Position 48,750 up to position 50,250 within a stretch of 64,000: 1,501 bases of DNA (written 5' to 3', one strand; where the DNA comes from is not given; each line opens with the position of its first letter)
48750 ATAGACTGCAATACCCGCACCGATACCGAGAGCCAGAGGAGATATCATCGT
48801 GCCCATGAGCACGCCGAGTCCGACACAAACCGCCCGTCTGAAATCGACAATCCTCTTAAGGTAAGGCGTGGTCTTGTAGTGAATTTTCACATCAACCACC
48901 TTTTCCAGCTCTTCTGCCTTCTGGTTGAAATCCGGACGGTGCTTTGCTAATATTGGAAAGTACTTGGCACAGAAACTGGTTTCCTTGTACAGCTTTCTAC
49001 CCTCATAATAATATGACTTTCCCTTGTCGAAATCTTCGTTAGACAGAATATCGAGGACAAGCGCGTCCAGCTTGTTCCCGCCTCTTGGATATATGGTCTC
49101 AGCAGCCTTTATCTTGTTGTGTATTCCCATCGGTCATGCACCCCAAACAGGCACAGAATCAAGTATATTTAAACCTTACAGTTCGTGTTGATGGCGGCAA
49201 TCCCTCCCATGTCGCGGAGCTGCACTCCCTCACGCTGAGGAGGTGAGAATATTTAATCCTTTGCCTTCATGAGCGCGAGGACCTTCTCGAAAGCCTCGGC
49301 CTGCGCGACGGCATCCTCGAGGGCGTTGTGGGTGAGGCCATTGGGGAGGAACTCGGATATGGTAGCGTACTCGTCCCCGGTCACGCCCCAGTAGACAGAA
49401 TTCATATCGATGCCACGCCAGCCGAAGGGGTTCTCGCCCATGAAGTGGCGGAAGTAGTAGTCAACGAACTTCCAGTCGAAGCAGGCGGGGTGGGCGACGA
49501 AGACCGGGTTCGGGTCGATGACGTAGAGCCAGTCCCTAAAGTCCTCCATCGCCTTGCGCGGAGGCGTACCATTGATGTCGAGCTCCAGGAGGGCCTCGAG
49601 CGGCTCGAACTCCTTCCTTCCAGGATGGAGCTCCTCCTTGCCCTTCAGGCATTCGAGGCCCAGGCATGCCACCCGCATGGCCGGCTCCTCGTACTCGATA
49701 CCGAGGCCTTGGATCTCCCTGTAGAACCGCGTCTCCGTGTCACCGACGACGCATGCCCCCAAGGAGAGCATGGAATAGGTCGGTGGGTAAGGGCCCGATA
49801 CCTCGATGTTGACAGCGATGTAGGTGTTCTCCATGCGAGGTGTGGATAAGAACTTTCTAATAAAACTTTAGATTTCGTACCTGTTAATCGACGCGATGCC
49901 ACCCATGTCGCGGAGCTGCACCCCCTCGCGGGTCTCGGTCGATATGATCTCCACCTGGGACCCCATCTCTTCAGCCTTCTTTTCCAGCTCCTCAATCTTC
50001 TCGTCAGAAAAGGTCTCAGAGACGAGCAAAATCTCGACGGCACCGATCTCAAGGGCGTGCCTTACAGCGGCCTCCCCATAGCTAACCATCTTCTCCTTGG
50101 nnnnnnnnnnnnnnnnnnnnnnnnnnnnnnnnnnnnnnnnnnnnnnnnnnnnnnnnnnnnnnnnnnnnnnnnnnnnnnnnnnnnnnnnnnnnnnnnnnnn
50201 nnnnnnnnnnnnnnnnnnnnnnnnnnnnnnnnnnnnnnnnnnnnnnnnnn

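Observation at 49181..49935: Second instance of the same architecture: diverged duplicate of the aRF1 3' end brackets a DnaQ-like exonuclease gene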

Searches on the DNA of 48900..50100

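Call 51: search_rna_families(source=window, start=48900, end=50100, threshold=evalue, max_evalue=1)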
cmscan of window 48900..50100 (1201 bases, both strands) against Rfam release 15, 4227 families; matches with E-value up to 1: 0.
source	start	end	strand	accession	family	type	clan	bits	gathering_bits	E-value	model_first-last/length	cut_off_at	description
